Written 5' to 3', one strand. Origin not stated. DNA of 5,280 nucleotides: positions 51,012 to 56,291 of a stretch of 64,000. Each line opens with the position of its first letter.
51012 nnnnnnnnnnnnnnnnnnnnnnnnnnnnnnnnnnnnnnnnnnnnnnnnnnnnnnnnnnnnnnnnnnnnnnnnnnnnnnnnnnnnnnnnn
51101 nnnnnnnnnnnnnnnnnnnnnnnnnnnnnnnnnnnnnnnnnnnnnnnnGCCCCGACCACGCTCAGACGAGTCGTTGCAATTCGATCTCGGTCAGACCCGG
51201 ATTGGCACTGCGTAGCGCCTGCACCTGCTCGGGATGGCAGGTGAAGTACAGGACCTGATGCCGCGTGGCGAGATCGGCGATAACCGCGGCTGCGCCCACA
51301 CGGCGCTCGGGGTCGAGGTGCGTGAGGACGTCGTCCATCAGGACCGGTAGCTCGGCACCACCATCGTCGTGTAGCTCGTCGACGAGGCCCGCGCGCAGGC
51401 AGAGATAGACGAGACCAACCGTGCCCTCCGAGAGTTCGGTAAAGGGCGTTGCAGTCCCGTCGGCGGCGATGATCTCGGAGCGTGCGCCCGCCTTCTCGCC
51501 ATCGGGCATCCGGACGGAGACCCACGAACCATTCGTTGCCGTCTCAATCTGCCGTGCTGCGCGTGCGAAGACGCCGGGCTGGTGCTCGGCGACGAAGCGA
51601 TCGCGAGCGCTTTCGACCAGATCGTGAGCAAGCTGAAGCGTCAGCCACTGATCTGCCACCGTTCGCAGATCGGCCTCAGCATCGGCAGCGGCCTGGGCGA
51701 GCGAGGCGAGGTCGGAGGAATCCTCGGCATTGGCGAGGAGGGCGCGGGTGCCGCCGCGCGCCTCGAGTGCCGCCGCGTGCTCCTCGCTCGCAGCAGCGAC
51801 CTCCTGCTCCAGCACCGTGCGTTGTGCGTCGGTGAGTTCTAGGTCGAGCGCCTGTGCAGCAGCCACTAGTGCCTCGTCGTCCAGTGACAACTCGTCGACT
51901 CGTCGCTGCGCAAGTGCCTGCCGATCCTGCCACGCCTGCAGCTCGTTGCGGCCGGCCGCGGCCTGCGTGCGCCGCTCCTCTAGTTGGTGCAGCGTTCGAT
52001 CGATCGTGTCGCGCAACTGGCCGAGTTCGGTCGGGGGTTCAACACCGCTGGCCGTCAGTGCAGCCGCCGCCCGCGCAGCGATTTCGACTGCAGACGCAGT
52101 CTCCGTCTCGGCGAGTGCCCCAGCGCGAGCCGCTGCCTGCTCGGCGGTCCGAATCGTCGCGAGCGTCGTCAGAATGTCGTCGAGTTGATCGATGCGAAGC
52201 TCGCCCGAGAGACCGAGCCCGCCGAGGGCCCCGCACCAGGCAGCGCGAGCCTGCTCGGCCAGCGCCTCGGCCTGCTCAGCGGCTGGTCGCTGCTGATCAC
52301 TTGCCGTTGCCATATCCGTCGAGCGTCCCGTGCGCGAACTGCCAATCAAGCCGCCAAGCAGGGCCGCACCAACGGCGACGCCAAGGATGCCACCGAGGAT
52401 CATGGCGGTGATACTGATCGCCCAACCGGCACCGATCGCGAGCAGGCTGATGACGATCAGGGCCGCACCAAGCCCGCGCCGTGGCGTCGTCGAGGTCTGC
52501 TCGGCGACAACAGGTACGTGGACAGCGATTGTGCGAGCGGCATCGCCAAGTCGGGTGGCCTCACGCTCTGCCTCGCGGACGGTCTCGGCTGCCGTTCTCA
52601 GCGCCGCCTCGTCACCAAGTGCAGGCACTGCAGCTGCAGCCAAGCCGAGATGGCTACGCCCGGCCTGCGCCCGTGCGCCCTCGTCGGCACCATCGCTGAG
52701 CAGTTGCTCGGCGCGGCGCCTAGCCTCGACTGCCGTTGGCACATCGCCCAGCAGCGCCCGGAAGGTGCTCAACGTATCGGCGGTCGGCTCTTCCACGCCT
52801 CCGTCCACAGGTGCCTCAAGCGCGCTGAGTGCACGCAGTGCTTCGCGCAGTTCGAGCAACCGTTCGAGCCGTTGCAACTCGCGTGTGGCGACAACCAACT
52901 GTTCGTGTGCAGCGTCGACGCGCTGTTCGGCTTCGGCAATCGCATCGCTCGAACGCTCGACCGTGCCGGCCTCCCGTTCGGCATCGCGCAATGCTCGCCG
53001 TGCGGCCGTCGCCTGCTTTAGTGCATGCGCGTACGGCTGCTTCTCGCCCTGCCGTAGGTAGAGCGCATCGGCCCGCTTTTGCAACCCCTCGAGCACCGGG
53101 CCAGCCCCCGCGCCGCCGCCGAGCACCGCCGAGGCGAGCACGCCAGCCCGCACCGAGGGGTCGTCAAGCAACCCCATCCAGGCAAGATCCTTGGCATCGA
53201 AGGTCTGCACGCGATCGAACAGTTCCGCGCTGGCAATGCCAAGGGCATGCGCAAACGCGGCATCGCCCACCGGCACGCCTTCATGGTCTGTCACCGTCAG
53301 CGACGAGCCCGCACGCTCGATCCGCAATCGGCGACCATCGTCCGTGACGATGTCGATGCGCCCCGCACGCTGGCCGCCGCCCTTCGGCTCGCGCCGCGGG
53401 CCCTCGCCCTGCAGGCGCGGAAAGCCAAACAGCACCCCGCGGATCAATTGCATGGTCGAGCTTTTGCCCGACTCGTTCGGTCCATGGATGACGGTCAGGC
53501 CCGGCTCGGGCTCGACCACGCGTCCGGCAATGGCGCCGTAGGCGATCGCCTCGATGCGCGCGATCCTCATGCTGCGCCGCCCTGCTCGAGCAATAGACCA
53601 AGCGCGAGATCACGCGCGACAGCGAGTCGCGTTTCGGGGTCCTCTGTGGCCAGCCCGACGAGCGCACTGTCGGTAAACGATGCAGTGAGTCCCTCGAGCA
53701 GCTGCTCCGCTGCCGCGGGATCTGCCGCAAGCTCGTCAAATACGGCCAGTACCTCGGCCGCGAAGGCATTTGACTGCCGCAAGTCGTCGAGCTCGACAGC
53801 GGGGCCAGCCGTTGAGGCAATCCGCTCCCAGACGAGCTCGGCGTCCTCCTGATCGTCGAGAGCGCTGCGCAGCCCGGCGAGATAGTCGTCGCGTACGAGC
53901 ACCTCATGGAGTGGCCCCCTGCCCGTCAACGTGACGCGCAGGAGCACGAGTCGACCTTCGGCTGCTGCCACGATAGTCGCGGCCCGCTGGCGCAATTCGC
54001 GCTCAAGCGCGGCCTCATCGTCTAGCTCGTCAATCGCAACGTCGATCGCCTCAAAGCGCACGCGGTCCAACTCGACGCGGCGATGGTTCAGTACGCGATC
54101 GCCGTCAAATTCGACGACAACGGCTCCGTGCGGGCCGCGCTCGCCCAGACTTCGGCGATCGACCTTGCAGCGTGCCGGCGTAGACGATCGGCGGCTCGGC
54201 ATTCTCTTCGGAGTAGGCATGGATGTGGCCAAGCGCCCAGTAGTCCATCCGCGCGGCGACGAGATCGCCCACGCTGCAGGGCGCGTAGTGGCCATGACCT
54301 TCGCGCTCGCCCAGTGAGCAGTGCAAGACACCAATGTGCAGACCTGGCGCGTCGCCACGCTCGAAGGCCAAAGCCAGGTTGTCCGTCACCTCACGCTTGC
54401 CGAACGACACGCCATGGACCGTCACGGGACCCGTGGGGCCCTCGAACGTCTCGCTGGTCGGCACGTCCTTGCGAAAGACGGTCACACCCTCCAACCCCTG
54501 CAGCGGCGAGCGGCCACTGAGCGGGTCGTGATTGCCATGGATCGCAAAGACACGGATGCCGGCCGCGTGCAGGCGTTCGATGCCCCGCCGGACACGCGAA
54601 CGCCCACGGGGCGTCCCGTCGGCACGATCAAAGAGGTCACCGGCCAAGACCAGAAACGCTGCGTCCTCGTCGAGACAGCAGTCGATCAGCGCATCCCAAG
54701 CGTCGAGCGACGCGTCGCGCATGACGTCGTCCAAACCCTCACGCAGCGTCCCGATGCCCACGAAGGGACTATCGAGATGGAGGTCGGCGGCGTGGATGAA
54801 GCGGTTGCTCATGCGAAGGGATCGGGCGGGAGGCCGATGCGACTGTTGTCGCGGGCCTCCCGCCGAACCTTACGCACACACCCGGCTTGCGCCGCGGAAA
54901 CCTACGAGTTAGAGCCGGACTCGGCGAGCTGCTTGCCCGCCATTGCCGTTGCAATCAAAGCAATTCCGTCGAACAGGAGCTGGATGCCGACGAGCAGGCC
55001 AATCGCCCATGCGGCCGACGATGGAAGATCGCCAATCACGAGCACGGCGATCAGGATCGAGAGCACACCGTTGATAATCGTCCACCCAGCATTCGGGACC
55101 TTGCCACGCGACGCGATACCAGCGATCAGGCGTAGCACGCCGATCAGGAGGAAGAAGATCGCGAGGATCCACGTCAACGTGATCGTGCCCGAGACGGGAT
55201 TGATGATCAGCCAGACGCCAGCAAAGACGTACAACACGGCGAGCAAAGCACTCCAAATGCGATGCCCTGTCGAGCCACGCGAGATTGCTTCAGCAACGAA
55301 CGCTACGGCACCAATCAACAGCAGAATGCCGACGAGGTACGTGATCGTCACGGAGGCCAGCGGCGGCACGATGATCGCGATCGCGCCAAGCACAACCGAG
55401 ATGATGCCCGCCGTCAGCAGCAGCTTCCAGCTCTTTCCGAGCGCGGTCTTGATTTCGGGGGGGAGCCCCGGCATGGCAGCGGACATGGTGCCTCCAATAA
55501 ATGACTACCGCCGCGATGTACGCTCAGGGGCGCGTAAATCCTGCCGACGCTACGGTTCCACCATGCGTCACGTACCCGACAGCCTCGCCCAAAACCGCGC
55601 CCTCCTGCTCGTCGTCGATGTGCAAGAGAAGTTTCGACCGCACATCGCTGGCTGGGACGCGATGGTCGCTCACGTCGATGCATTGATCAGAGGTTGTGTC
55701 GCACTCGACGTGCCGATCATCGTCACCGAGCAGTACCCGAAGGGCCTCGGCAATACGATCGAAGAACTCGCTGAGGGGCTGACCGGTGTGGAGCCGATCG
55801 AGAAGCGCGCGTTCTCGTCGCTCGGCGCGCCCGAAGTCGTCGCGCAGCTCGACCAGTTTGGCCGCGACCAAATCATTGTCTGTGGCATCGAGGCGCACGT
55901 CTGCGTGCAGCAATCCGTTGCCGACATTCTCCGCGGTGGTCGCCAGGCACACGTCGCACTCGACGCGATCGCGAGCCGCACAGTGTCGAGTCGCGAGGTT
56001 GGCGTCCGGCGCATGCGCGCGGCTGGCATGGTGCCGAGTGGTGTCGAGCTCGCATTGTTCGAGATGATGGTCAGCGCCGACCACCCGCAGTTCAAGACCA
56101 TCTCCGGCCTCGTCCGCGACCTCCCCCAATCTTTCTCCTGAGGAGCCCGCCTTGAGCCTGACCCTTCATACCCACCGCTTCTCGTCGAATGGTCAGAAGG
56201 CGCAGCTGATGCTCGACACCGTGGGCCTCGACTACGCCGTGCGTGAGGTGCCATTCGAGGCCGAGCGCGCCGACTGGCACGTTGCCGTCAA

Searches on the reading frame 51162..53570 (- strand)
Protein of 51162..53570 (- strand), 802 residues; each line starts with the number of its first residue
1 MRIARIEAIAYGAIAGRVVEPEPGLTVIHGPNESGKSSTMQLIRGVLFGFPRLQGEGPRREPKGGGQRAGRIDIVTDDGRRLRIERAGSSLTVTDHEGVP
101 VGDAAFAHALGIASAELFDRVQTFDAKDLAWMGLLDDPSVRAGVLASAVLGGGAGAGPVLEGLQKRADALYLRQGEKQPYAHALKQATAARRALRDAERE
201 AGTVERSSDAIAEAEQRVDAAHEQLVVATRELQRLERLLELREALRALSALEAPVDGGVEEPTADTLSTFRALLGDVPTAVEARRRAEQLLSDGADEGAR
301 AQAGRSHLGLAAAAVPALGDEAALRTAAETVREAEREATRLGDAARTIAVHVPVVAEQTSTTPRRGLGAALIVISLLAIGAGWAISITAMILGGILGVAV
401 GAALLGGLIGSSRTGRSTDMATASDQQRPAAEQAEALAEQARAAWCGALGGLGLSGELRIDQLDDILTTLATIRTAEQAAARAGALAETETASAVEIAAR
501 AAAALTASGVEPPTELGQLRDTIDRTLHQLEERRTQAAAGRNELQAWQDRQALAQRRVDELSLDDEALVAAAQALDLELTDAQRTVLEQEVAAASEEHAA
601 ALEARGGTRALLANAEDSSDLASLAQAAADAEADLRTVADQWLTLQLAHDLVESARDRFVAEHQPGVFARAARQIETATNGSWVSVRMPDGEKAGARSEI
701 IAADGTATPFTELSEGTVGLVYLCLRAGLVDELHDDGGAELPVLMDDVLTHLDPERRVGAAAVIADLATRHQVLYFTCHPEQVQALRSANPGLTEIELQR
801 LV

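Call 94: search_protein_families(library=pfam, proteins=[window:51162-53570:-], max_evalue=0.0001)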
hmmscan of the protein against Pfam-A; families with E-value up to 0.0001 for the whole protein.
window:51162-53570:- (802 aa): 3 families
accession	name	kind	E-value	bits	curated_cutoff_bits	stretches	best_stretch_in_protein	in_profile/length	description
PF13514.12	AAA_27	-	5.3e-21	75.6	22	1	1-198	1-200/206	AAA domain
PF13476.12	AAA_23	-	8.3e-09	36.8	27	1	13-56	9-53/201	AAA domain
PF02463.25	SMC_N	-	6.2e-05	23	40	0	18-45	19-46/220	RecF/RecN/SMC N terminal domain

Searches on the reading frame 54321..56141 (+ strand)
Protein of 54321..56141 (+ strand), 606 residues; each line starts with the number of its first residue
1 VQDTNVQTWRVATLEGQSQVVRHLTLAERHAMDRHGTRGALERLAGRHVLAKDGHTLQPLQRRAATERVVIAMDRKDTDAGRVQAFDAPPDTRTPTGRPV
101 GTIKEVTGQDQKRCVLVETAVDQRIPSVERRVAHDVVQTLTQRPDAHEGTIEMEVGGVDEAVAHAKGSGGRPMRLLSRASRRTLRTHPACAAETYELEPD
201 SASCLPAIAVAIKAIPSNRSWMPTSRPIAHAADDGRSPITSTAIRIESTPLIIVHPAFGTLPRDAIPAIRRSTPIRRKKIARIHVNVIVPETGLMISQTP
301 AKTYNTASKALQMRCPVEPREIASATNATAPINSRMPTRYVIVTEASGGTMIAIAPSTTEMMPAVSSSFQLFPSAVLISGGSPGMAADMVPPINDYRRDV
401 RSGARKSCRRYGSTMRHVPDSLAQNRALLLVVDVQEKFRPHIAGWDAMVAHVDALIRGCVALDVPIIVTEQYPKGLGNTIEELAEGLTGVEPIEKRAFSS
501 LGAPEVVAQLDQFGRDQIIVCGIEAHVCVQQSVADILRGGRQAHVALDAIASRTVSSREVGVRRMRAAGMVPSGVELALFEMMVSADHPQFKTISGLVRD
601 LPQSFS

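Call 94: search_protein_families(library=pfam, proteins=[window:54321-56141:+], max_evalue=0.0001)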
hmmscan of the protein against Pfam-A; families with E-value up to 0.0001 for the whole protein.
window:54321-56141:+ (606 aa): 1 family
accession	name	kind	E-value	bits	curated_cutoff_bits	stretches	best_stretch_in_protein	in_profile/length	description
PF00857.26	Isochorismatase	-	1.3e-25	90.9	27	1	428-572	2-170/175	Isochorismatase domain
